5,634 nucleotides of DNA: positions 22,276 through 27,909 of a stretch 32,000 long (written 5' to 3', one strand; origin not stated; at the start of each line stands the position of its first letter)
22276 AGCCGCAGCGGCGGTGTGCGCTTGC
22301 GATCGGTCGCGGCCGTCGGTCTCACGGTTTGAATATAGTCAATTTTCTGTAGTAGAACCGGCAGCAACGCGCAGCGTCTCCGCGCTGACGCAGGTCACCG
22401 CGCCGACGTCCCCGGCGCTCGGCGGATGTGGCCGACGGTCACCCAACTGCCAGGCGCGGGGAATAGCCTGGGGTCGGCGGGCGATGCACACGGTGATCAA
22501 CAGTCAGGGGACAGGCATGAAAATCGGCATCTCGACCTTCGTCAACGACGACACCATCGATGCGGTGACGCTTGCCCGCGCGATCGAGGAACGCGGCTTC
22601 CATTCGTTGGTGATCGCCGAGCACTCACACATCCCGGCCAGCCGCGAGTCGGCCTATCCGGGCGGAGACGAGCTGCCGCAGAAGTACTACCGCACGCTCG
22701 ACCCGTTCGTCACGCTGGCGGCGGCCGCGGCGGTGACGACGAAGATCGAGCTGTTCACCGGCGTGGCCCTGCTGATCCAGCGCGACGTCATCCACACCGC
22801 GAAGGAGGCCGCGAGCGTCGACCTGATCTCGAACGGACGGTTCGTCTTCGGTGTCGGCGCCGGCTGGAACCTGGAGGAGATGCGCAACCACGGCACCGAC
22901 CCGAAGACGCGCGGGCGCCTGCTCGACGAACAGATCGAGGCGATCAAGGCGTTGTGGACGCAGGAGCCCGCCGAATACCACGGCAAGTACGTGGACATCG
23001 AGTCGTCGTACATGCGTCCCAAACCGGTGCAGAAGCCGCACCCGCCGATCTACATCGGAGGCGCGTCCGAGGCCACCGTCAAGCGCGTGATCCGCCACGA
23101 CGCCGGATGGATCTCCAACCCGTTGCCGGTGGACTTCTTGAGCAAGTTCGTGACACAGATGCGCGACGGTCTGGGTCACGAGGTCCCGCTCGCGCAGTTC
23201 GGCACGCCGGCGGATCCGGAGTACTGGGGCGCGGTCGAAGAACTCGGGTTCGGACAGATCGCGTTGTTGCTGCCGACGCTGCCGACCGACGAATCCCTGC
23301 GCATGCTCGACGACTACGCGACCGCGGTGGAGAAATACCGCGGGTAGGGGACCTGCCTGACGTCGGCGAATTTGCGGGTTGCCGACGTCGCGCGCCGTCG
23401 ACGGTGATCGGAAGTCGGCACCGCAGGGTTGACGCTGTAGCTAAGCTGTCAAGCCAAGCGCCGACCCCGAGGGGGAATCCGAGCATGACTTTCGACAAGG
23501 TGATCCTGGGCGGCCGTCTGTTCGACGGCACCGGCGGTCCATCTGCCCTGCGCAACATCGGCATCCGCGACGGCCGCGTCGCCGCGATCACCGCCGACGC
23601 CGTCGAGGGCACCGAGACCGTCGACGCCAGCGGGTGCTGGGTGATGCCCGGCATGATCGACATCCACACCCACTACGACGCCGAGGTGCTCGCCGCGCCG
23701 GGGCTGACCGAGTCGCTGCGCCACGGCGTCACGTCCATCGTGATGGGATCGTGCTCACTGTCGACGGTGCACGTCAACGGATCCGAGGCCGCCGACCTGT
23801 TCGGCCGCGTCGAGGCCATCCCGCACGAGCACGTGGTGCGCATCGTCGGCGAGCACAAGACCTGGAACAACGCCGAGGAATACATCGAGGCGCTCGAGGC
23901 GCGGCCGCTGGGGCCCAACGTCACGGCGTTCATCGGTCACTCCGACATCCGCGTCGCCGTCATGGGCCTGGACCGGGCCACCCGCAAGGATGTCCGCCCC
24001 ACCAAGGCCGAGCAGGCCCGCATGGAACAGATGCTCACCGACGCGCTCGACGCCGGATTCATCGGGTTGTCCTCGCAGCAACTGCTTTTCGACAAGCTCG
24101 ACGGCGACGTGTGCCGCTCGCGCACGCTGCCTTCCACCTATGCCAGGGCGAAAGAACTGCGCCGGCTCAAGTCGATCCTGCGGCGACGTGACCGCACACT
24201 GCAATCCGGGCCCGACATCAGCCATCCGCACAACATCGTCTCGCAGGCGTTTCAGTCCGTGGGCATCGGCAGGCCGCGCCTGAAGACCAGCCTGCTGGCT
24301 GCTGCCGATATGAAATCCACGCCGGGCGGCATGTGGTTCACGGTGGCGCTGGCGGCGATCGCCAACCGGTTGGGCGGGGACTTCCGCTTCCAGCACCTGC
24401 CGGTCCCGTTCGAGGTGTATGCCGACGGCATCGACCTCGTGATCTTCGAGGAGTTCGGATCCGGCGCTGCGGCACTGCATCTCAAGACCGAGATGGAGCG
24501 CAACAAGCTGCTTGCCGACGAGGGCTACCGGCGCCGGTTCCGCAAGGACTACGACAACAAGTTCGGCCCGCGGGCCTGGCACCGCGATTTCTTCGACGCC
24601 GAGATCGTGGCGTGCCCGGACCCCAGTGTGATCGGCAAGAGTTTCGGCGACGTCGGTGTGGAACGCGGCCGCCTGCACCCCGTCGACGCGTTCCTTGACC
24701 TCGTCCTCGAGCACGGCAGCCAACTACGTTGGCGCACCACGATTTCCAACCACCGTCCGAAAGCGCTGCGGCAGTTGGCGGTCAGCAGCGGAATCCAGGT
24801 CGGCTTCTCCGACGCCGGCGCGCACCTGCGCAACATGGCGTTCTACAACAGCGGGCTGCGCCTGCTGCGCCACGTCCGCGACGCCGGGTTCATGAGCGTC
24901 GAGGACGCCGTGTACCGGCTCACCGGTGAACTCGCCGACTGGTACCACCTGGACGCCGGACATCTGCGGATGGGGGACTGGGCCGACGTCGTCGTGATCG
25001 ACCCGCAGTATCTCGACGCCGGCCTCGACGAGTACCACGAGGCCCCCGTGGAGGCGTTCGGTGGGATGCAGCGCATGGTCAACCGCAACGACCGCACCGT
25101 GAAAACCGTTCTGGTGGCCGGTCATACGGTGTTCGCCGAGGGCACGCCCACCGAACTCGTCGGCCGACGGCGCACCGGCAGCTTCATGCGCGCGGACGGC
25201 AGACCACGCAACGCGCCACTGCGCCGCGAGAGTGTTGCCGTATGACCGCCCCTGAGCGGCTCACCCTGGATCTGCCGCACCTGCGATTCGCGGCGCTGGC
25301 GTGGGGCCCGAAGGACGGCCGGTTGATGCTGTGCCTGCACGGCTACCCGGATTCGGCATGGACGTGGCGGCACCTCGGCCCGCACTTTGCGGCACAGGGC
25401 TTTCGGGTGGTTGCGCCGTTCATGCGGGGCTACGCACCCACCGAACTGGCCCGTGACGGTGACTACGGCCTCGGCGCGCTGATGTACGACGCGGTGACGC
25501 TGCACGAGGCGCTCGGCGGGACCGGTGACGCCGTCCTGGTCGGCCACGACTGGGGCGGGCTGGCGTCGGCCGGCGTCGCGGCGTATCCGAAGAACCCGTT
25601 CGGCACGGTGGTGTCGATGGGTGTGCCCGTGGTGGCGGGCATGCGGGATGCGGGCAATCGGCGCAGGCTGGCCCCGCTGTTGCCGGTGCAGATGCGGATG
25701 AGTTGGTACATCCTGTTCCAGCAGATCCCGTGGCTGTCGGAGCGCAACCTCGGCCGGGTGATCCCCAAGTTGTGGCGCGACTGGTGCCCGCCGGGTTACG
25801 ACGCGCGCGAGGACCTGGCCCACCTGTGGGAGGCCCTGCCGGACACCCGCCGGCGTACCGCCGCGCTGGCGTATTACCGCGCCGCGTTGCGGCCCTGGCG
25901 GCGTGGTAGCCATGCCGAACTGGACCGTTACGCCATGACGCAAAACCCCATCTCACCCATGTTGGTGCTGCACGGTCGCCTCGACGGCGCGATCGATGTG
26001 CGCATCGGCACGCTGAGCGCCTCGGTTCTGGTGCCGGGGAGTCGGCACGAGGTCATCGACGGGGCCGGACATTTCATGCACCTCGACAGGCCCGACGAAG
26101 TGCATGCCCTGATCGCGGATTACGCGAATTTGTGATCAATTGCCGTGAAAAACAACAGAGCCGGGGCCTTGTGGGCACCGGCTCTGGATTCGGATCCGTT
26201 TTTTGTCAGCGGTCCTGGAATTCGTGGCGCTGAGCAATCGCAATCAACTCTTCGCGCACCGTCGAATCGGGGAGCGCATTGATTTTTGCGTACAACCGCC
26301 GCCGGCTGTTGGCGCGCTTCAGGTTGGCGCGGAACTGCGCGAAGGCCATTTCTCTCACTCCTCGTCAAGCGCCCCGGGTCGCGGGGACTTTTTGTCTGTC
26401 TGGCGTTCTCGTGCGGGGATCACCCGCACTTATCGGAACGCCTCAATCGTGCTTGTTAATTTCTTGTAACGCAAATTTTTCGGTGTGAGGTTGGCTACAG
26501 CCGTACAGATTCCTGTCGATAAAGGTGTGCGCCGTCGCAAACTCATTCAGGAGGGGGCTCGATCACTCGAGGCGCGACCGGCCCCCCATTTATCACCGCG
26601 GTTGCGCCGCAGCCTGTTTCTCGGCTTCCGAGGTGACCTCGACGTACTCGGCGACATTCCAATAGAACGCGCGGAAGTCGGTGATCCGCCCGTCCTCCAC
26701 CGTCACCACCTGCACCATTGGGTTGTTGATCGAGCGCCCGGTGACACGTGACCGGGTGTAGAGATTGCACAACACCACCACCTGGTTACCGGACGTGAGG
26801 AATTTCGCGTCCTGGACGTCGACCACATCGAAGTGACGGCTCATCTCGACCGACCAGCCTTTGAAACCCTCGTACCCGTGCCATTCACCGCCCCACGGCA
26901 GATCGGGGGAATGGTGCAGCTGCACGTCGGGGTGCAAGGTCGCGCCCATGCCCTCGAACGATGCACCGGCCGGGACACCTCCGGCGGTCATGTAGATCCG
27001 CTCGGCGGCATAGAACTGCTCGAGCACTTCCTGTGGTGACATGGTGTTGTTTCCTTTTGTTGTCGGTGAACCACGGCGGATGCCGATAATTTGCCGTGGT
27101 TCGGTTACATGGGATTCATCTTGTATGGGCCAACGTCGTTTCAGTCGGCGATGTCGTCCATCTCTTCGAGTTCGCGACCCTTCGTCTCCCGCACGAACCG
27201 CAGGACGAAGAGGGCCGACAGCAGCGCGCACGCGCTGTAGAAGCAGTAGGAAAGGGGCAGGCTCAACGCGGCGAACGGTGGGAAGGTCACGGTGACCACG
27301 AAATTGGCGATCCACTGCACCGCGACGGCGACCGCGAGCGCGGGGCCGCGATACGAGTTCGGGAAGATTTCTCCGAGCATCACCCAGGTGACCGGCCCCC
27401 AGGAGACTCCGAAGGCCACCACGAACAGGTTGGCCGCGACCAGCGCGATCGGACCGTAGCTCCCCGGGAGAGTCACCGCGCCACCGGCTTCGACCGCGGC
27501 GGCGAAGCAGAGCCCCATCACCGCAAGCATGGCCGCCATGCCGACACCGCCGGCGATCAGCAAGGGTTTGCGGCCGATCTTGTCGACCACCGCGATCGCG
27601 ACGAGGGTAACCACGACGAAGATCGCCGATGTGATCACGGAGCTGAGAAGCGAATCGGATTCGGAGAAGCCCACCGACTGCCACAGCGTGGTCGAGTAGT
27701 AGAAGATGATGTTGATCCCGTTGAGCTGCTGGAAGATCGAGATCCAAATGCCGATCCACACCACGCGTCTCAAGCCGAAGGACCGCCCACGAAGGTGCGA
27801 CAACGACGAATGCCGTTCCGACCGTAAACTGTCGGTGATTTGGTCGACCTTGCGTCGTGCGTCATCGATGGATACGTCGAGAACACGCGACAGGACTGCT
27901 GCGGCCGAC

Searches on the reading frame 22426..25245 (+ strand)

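Call 7: search_protein_families(library=pfam, proteins=[window:22426-25245:+], max_evalue=0.001)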
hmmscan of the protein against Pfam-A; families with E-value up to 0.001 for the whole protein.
window:22426-25245:+ (939 aa): 2 families
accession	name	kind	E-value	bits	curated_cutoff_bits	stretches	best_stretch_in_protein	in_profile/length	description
PF07969.17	Amidohydro_3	-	1.8e-15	57.8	29.7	1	397-579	1-159/472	Amidohydrolase family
PF01979.26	Amidohydro_1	-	6.1e-06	26.1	25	0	405-438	1-53/345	Amidohydrolase family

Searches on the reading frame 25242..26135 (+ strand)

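Call 7: search_protein_families(library=pfam, proteins=[window:25242-26135:+], max_evalue=0.001)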
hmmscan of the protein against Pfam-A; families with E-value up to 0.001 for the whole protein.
window:25242-26135:+ (297 aa): 3 families
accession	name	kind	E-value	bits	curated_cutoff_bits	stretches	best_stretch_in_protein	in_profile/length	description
PF00561.26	Abhydrolase_1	-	1.3e-21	77.8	25.8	1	28-284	2-245/245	alpha/beta hydrolase fold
PF12697.13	Abhydrolase_6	-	9.8e-17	62.8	26.3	1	30-289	2-216/217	Alpha/beta hydrolase family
PF12146.15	Hydrolase_4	-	1.2e-05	25.2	27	1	28-280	6-235/239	Serine aminopeptidase, S33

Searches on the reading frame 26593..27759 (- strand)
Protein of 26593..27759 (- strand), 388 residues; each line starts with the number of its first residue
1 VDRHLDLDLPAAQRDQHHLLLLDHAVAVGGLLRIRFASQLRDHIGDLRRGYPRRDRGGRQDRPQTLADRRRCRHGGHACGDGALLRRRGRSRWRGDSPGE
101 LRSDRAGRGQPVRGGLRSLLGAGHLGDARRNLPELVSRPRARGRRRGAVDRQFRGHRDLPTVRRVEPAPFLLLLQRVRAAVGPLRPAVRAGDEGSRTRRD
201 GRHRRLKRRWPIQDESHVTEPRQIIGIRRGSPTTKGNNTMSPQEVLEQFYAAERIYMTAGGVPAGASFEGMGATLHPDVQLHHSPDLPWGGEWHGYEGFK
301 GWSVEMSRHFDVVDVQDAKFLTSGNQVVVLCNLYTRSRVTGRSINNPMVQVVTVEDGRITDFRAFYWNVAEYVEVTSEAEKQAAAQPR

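Call 7: search_protein_families(library=pfam, proteins=[window:26593-27759:-], max_evalue=0.001)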
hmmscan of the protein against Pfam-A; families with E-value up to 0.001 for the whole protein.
window:26593-27759:- (388 aa): 1 family
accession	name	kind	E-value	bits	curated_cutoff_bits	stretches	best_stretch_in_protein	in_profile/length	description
PF12680.13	SnoaL_2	-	4e-11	43.8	27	1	268-361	13-101/102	SnoaL-like domain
